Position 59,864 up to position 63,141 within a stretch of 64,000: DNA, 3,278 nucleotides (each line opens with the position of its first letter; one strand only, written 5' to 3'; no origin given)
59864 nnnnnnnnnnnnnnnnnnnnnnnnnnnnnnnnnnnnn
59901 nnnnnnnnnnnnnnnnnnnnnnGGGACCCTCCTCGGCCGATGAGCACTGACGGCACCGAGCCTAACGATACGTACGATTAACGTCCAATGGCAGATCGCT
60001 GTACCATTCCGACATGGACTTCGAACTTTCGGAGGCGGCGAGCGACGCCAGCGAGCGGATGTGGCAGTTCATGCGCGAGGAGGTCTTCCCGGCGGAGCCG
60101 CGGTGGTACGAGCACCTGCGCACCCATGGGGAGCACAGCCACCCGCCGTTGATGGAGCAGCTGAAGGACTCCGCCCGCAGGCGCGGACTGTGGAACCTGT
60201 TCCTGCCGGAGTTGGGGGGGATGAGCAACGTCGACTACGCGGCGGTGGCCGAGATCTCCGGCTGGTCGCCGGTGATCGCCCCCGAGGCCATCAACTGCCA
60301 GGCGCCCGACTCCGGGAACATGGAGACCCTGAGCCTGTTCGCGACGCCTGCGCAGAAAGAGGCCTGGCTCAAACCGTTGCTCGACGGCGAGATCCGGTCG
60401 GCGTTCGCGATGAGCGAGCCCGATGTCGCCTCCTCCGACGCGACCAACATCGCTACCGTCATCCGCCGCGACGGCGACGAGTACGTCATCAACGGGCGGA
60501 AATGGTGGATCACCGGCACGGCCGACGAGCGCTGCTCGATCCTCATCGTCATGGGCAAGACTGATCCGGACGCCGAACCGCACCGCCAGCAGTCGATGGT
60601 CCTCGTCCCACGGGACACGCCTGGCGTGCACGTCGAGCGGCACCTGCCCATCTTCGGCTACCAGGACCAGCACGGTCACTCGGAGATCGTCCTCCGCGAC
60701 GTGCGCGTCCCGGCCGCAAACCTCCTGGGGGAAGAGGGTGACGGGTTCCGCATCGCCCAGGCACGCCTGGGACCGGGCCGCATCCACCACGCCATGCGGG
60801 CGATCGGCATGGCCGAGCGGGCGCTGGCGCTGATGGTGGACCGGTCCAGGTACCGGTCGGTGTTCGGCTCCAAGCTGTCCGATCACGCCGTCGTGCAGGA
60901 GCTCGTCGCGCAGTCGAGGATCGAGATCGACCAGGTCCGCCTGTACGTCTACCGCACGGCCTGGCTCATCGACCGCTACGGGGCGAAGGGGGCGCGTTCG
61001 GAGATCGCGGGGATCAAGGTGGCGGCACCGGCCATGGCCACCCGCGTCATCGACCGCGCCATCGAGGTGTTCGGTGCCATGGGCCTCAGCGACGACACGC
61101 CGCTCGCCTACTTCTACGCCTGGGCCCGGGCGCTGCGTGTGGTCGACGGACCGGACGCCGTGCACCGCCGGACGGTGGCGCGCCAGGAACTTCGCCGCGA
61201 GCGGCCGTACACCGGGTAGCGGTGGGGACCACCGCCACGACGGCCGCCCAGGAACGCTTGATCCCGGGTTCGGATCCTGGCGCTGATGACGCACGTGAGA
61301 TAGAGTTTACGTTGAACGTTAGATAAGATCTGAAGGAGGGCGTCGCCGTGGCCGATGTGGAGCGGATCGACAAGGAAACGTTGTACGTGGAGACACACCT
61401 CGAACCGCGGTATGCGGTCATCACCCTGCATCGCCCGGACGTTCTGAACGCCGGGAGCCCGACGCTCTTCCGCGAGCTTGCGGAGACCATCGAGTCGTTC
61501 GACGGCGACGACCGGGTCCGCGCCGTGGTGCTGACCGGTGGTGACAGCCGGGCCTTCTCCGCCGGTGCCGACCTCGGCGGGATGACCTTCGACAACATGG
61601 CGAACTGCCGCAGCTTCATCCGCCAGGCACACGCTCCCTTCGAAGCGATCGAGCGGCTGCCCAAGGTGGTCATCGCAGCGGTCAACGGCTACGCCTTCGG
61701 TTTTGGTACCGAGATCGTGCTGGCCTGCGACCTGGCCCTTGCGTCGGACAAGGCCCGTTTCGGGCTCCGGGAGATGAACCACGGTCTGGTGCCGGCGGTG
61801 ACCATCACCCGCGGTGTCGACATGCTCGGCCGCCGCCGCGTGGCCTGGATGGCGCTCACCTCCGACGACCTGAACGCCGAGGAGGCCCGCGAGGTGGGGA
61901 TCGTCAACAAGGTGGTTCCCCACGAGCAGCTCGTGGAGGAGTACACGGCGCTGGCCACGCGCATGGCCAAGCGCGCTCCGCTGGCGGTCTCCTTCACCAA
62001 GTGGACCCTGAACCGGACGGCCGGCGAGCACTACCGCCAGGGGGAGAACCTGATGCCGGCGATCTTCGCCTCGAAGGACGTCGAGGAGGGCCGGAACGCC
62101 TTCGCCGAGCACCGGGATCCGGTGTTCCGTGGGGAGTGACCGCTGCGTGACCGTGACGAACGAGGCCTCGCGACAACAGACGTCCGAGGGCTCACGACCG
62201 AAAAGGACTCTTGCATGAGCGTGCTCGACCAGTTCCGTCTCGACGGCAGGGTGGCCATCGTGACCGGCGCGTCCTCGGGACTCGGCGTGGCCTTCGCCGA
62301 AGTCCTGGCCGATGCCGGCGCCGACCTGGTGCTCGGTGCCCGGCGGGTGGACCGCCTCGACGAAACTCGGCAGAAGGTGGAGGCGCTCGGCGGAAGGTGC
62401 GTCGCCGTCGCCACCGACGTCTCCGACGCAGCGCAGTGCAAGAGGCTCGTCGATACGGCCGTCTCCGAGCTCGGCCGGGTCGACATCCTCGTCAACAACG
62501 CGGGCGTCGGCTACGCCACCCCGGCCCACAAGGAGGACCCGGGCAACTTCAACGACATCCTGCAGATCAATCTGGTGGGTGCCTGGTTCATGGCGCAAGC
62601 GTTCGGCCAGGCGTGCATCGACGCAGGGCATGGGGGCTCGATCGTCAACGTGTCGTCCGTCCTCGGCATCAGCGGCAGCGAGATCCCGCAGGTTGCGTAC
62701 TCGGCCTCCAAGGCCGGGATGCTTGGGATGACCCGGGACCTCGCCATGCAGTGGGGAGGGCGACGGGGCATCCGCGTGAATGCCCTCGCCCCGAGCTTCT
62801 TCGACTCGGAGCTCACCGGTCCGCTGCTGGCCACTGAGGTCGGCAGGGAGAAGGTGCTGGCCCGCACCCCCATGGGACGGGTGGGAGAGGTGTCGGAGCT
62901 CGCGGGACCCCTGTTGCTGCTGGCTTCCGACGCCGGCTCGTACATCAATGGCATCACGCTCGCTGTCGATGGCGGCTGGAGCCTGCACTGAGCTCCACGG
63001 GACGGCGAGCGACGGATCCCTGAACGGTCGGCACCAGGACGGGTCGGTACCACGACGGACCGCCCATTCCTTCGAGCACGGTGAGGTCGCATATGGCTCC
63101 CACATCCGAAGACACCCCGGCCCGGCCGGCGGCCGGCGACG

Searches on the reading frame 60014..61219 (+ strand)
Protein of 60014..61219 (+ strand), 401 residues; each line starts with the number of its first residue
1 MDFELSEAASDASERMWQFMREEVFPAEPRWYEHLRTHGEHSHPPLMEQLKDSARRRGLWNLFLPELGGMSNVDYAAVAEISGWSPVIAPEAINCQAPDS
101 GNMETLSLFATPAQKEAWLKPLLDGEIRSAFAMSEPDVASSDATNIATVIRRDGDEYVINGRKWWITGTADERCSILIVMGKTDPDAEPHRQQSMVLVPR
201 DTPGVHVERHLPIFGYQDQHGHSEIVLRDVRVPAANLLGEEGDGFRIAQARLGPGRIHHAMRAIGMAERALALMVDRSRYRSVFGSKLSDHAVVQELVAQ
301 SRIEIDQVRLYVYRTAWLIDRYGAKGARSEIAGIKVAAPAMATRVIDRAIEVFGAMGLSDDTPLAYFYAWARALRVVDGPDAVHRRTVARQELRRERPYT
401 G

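Call 43: search_protein_families(library=ncbifam, proteins=[window:60014-61219:+], max_evalue=1e-20)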
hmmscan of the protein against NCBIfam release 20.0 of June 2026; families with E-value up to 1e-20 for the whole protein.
window:60014-61219:+ (401 aa): 11 families
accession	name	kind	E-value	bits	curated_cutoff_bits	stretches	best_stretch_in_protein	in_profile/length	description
NF042972.1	AcrlCoAredClosAcrC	equivalog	4.4e-45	154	640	1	104-392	95-376/378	acryloyl-CoA reductase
NF045552.1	GlutCoADH_Des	equivalog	2e-43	149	470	1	1-393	1-380/387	glutaryl-CoA dehydrogenase Acd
NF043006.1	CyhCrbnylCoADH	equivalog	4.2e-40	137.9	650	1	129-391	120-374/380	cyclohexane-1-carbonyl-CoA dehydrogenase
NF008997.0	PRK12341.1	equivalog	7.7e-38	130.5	537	1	57-392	49-376/382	acyl-CoA dehydrogenase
NF042439.1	SulpropCoADesulf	equivalog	7.7e-33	113.8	600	1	99-397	79-375/379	3-sulfinopropanoyl-CoA desulfinase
NF053553.1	prodigi_MBC_PigA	equivalog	1.7e-32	113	500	1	106-391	100-378/381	prodigiosin MBC biosynthesis dehydrogenase PigA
TIGR03207.1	cyc_hxne_CoA_dh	equivalog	2.9e-32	111.9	575.35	1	104-391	91-370/372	cyclohexanecarboxyl-CoA dehydrogenase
NF058590.1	AcCoDHFadEBacil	equivalog_domain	5.8e-32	111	600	1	106-394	114-412/586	acyl-CoA dehydrogenase FadE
NF045652.1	ProlPCPDhRedW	equivalog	1.1e-28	100.1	650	1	102-391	91-372/376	L-prolyl-[peptidyl-carrier protein] dehydrogenase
NF002885.1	PRK03354.1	equivalog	2.7e-27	95.8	540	1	56-395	48-376/378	crotonobetainyl-CoA dehydrogenase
NF052270.1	Staph_DH_FadE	equivalog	2.5e-21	75.9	600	1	105-388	116-389/400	acyl-CoA dehydrogenase FadE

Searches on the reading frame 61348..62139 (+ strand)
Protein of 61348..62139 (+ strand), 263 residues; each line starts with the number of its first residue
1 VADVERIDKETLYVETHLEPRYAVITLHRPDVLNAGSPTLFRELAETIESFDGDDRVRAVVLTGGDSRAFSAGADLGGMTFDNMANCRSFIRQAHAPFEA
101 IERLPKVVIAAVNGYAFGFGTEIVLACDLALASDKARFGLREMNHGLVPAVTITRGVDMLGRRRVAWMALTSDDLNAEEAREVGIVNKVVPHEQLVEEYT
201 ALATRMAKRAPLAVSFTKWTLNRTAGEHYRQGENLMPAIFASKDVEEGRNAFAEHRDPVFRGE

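Call 43: search_protein_families(library=ncbifam, proteins=[window:61348-62139:+], max_evalue=1e-20)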
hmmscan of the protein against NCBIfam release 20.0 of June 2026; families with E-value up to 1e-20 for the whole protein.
window:61348-62139:+ (263 aa): 59 families (the best 25 are shown)
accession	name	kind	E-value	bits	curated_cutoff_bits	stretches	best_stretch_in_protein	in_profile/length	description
NF051848.1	EnCoAHydtEchA19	equivalog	8.3e-57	192.7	400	1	21-262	9-257/258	enoyl-CoA hydratase EchA19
NF004475.0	PRK05809.1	subfamily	2.9e-50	171.2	394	1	18-261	10-258/260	short-chain-enoyl-CoA hydratase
NF004796.0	PRK06144.1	subfamily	5.9e-49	166.9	272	1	12-262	8-261/262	enoyl-CoA hydratase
NF004634.0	PRK05980.1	equivalog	1.4e-48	165.6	375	1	14-261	5-261/263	crotonase/enoyl-CoA hydratase family protein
NF007239.0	PRK09674.1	equivalog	1.4e-48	165.6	371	1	18-262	10-256/257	2,3-dehydroadipyl-CoA hydratase PaaF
NF004517.0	PRK05862.1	equivalog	6.5e-48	163.5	396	1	10-261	4-255/257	enoyl-CoA hydratase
NF006100.0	PRK08252.1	subfamily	6.6e-48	163.5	282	1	16-263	7-254/254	crotonase/enoyl-CoA hydratase family protein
NF006588.0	PRK09120.1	equivalog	2.6e-47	161.3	276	1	11-239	7-239/276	p-hydroxycinnamoyl CoA hydratase/lyase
NF005803.0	PRK07658.1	equivalog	7.1e-47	159.9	313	1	16-262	6-256/257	enoyl-CoA hydratase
NF005802.0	PRK07657.1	equivalog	4.1e-46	157.6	363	1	18-263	10-260/260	enoyl-CoA hydratase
NF005073.0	PRK06495.1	subfamily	1e-45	156.1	296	1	14-262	6-256/257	enoyl-CoA hydratase/isomerase family protein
NF006007.0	PRK08138.1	subfamily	1.4e-45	155.7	355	1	13-262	9-260/261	enoyl-CoA hydratase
NF042430.2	EnCoAhydt_DpgD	equivalog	7.1e-44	150.2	400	1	21-262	6-257/258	enoyl-CoA-hydratase DpgD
NF006008.0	PRK08139.1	equivalog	1.8e-43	149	313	1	13-262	12-265/266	enoyl-CoA hydratase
NF006566.0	PRK09076.1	subfamily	8.3e-43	146.8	286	1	13-261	6-258/260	enoyl-CoA hydratase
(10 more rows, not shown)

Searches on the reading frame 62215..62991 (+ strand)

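Call 43: search_protein_families(library=ncbifam, proteins=[window:62215-62991:+], max_evalue=1e-20)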
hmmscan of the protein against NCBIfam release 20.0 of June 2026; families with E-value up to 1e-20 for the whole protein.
window:62215-62991:+ (258 aa): 176 families (the best 25 are shown)
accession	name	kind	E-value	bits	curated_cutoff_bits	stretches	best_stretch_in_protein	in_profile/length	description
NF006070.0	PRK08213.1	subfamily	7.3e-75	251.8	279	1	2-256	3-257/259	gluconate 5-dehydrogenase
TIGR01832.1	kduD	equivalog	2e-64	217.4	338.85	1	7-255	1-245/248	2-dehydro-3-deoxy-D-gluconate 5-dehydrogenase KduD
NF005559.1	PRK07231.1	subfamily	5e-63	212.9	215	1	8-256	1-248/249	glucose 1-dehydrogenase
NF006528.0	PRK08993.1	subfamily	6.8e-60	202.6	430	1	3-255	2-250/253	2-dehydro-3-deoxy-D-gluconate 5-dehydrogenase KduD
NF005390.0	PRK06935.1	equivalog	2.8e-59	200.6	369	1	4-255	8-255/258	2-dehydro-3-deoxy-D-gluconate 5-dehydrogenase KduD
NF004198.0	PRK05653.1-3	equivalog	6.7e-59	199.3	296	1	9-255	5-246/248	3-oxoacyl-ACP reductase FabG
NF052558.1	MBtsdlDhBudC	equivalog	1.5e-58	198.4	270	1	10-256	2-242/250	meso-2,3-butanediol dehydrogenase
NF004778.0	PRK06124.1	equivalog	3.8e-58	196.9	303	1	1-257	1-254/256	SDR family oxidoreductase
NF004774.0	PRK06114.1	equivalog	5.4e-58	196.4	360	1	5-255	10-259/262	SDR family oxidoreductase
NF005681.0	PRK07478.1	subfamily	3.4e-57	193.7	267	1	8-257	3-251/254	SDR family oxidoreductase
NF005402.0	PRK06949.1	equivalog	3.6e-57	193.5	358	1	7-256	5-259/260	SDR family oxidoreductase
NF004791.0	PRK06138.1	equivalog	9.3e-57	192.2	312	1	8-257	2-251/252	SDR family oxidoreductase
TIGR01830.1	3oxo_ACP_reduc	equivalog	1.2e-56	192.2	297.75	1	14-254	1-237/239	3-oxoacyl-[acyl-carrier-protein] reductase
NF005067.0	PRK06484.1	equivalog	2.8e-56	191.1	713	1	10-256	8-252/524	short chain dehydrogenase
NF005446.0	PRK07035.1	equivalog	3.5e-56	190.3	373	1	3-255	3-253/255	SDR family oxidoreductase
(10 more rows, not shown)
